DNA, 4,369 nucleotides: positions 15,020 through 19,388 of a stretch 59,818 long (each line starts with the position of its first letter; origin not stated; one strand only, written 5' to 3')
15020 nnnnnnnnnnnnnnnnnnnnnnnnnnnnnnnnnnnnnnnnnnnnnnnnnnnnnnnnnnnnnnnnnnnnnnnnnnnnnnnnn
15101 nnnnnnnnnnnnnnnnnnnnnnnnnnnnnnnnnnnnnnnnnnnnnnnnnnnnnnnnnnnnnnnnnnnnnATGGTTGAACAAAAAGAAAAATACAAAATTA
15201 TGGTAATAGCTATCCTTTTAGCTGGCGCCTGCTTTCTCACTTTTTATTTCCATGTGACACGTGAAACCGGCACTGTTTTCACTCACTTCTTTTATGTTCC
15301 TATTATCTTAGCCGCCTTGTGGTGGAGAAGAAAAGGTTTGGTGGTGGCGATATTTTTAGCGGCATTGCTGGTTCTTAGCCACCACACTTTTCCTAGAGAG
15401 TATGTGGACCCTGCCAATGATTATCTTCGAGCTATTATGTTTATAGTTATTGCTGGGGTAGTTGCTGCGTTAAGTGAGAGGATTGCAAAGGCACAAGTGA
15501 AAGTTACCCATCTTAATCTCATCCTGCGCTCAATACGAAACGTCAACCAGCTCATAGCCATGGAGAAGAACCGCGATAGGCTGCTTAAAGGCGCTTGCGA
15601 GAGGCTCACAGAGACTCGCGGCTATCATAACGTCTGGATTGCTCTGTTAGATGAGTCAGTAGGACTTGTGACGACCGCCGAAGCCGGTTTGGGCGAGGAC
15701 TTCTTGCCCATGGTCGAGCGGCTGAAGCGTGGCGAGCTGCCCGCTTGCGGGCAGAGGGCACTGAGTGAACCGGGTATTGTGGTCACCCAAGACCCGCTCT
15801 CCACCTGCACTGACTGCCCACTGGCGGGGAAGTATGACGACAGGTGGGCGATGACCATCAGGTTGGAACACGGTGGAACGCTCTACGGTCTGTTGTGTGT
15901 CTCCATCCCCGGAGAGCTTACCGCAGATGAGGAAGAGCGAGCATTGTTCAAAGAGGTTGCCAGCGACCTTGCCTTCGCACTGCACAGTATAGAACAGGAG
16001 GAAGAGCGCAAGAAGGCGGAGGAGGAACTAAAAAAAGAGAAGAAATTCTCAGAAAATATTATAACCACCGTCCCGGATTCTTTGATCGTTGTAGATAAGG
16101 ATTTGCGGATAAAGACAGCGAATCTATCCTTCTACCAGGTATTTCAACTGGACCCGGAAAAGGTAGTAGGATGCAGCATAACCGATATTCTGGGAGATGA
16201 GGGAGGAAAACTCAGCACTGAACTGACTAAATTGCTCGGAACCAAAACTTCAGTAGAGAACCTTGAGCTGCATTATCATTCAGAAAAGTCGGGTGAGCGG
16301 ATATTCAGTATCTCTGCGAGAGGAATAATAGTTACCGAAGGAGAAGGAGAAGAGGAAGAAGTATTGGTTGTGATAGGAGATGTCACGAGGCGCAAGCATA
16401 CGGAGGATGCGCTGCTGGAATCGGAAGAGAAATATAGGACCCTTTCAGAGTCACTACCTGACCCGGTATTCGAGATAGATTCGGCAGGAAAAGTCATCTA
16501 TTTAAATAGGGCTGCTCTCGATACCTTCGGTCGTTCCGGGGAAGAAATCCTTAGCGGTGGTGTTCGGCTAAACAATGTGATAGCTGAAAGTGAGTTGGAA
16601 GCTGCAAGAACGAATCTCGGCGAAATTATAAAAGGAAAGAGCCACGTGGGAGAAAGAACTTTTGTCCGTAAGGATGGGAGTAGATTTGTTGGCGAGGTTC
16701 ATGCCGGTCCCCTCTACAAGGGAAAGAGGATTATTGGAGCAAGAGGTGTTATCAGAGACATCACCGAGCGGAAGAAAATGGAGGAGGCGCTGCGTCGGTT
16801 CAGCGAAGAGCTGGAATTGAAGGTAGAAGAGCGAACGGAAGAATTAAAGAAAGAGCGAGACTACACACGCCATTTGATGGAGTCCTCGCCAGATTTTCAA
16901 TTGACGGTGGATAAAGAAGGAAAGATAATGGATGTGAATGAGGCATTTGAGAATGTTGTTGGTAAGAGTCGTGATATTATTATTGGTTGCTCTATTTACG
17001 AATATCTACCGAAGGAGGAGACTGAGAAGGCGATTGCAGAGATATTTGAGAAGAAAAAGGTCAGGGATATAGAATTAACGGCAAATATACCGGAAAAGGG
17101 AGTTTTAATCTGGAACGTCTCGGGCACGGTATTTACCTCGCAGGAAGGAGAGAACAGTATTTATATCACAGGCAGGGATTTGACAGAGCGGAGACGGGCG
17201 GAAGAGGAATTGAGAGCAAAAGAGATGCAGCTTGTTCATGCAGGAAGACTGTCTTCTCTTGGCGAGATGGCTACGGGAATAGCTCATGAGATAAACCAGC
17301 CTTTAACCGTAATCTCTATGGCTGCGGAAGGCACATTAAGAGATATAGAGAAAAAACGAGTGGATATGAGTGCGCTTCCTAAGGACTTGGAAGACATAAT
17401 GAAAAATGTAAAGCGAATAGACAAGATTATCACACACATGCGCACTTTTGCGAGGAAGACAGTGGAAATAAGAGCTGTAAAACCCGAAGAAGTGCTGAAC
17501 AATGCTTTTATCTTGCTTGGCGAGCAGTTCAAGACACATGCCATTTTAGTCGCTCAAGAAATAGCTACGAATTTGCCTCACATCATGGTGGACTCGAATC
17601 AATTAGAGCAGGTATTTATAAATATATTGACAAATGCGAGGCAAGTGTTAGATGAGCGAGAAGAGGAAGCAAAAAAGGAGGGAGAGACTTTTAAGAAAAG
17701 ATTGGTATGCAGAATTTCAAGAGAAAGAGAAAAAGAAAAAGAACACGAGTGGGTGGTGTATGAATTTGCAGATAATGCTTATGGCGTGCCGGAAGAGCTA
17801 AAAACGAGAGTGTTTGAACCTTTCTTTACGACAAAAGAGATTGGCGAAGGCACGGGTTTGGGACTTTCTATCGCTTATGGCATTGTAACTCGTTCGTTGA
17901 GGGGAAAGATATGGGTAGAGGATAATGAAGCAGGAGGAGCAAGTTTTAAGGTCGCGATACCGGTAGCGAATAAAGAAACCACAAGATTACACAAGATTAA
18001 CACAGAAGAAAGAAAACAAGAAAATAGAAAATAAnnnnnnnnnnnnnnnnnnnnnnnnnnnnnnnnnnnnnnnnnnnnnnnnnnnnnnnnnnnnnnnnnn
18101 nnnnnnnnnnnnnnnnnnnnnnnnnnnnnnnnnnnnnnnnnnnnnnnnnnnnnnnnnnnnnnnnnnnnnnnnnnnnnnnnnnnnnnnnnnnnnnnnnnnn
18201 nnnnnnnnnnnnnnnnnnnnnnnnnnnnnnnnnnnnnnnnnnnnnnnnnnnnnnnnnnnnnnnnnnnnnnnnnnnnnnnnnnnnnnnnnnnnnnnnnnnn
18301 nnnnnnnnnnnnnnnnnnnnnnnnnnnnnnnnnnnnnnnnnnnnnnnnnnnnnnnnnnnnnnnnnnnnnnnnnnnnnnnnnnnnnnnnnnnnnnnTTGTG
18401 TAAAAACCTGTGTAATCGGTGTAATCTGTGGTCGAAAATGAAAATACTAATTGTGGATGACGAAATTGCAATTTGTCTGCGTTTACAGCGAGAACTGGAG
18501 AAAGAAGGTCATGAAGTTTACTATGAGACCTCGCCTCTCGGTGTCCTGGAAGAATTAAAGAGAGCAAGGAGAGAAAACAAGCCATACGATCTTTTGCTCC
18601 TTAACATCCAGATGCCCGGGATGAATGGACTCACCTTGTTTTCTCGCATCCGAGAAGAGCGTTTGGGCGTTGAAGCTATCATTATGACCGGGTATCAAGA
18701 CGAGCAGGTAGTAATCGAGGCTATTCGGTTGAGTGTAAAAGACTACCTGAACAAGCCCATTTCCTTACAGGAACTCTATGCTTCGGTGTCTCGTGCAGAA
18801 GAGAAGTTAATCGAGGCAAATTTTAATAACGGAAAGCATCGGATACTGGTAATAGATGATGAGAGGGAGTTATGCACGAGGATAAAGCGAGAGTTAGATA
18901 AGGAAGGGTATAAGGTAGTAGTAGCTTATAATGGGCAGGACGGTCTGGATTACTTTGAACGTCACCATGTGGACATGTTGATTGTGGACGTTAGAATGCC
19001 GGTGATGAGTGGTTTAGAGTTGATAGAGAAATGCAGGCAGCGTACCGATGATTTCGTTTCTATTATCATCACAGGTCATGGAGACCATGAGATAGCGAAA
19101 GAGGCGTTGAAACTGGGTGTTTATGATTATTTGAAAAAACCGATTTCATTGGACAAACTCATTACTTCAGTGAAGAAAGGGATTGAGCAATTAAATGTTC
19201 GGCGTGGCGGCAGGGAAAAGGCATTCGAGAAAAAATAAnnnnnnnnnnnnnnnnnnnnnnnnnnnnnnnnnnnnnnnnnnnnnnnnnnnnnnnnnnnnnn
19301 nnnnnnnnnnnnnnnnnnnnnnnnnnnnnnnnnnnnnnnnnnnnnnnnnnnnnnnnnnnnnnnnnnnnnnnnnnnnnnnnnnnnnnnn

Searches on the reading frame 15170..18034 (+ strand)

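Call 49: search_protein_families(library=pfam, proteins=[window:15170-18034:+])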
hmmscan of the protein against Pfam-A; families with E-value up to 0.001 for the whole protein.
window:15170-18034:+ (954 aa): 11 families
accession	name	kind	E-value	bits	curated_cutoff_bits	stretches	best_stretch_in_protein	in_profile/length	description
PF08448.16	PAS_4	-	1.6e-35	122.1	23.1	3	427-535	2-109/110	PAS fold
PF13426.13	PAS_9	-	2.5e-31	108.4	27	3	430-533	1-103/103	PAS domain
PF00989.32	PAS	-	1.3e-29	103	22.6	2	420-531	1-113/113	PAS fold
PF13188.13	PAS_8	-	1.7e-19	69.4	21.8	1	420-475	1-55/65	PAS domain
PF02518.31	HATPase_c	-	1.5e-16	61.2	26.4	1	808-933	2-110/111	Histidine kinase-, DNA gyrase B-, and HSP90-like ATPase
PF00512.31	HisKA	-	2.8e-11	43.7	26.9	1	697-763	2-63/66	His Kinase A (phospho-acceptor) domain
PF01590.32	GAF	-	3.3e-06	28.1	22.4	1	135-271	2-133/133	GAF domain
PF13185.12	GAF_2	-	4.8e-06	27.2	28.6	1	133-272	2-136/136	GAF domain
PF08447.18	PAS_3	-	1.2e-05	25.9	25.6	0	442-515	1-75/89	PAS fold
PF12860.13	PAS_7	-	8e-05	23.2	27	0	300-342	3-46/115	PAS fold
PF13493.11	DUF4118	-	0.00033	20.8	28.4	1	12-109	3-100/107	Domain of unknown function (DUF4118)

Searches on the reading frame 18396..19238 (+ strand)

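Call 50: search_protein_families(library=pfam, proteins=[window:18396-19238:+])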
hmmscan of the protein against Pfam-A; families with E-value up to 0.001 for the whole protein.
window:18396-19238:+ (280 aa): 3 families
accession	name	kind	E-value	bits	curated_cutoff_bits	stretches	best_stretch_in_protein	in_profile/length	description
PF00072.30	Response_reg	-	7.4e-55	184.3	30.2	2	150-259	1-110/111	Response regulator receiver domain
PF23198.2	PDE8A_N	-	0.00066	20.1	29.6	0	168-202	31-65/147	PDE8A-like, N-terminal domain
PF20161.5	VpsR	-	0.00097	19.3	23.7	0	161-259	21-120/121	VpsR domain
